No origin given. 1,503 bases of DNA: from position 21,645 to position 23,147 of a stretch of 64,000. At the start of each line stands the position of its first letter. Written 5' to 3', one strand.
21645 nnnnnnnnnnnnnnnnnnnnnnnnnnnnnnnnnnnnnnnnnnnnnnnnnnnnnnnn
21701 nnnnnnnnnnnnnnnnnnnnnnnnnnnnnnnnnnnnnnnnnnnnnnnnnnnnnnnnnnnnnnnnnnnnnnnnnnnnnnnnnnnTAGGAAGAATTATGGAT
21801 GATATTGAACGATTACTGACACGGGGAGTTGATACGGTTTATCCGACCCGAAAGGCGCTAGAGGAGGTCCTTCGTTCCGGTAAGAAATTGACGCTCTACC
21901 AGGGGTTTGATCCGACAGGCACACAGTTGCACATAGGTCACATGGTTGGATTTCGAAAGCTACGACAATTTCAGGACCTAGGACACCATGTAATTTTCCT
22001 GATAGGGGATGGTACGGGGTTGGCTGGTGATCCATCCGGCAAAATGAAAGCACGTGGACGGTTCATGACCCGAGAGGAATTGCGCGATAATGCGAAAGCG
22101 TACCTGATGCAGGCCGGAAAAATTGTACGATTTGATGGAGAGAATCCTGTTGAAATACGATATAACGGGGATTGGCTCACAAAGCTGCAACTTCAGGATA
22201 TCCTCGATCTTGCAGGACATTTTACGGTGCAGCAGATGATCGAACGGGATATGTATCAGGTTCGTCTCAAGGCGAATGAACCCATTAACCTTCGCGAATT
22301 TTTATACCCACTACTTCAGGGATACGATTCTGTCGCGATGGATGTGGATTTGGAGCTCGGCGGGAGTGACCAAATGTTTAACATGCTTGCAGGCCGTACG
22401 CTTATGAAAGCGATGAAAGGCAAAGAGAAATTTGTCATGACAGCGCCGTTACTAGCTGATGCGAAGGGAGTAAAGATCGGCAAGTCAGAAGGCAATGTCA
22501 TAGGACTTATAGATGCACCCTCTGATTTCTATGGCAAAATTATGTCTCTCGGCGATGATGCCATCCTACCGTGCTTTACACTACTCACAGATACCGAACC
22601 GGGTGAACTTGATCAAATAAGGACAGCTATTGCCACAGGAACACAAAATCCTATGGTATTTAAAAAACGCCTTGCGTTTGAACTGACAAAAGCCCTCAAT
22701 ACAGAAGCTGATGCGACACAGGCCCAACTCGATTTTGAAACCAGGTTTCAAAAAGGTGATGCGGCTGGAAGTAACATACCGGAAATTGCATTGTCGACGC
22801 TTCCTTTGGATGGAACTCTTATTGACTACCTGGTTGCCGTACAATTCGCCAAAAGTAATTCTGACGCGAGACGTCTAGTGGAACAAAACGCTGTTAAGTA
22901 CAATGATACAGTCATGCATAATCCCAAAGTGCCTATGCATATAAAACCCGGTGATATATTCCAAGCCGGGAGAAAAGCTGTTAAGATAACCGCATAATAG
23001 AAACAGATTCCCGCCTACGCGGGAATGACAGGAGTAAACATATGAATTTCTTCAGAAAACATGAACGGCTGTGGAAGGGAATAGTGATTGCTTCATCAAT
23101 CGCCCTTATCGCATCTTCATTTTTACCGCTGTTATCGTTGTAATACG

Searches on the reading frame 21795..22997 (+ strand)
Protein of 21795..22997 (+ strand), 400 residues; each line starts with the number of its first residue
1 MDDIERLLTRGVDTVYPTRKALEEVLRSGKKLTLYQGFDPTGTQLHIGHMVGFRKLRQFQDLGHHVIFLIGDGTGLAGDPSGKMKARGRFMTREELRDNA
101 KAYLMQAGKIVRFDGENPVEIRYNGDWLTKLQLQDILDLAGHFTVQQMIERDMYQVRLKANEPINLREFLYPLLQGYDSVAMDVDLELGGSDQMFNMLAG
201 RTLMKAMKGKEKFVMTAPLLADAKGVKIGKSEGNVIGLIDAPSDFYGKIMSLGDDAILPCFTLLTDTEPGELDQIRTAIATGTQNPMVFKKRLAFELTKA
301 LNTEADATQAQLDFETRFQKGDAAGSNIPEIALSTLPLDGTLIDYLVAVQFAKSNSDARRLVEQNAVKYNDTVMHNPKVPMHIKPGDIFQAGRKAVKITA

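Call 7: search_protein_families(library=pfam, proteins=[window:21795-22997:+], max_evalue=0.01)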
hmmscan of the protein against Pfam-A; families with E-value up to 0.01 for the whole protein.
window:21795-22997:+ (400 aa): 2 families
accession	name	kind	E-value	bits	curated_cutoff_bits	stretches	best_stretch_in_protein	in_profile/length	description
PF00579.31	tRNA-synt_1b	-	1.1e-63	215.7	21.1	1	29-319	3-292/292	tRNA synthetases class I (W and Y)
PF22421.1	SYY_C-terminal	-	0.00017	21.8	27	1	327-376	8-55/83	Tyrosine--tRNA ligase SYY-like C-terminal domain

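Call 8: search_protein_families(library=ncbifam, proteins=[window:21795-22997:+], max_evalue=0.01)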
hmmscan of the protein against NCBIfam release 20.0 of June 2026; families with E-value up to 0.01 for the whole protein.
window:21795-22997:+ (400 aa): 7 families
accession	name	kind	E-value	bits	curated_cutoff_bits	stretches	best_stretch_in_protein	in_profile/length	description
TIGR00234.1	tyrS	equivalog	3.4e-96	322.8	113.8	1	3-378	6-379/406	tyrosine--tRNA ligase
NF006330.0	PRK08560.1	equivalog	4.6e-21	75.2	220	1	18-250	19-246/342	tyrosine--tRNA ligase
TIGR00233.1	trpS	equivalog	2.6e-05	23.7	176.75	1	31-255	2-221/328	tryptophan--tRNA ligase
NF008927.0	PRK12285.1-4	equivalog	0.0002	20.5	478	1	15-76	55-118/385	tryptophan--tRNA ligase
NF008925.0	PRK12285.1-2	equivalog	0.0011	18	451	1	20-72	51-102/365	tryptophan--tRNA ligase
NF001968.0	PRK00750.1-2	equivalog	0.0011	17.5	648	1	180-237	246-303/528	lysine--tRNA ligase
NF008928.0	PRK12285.1-5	equivalog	0.0059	15.2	891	1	7-106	68-156/530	tryptophan--tRNA ligase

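Call 58: list_cluster_members(proteins=[P0001, window:21795-22997:+])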
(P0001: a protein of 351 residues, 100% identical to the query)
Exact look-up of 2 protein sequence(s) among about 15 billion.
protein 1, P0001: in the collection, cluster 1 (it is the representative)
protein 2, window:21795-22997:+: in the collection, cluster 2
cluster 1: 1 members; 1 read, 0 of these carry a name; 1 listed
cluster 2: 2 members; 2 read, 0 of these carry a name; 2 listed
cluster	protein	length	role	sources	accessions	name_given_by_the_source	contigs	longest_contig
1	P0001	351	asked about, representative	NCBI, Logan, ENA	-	-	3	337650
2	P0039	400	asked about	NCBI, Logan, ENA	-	-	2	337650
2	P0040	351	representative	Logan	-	-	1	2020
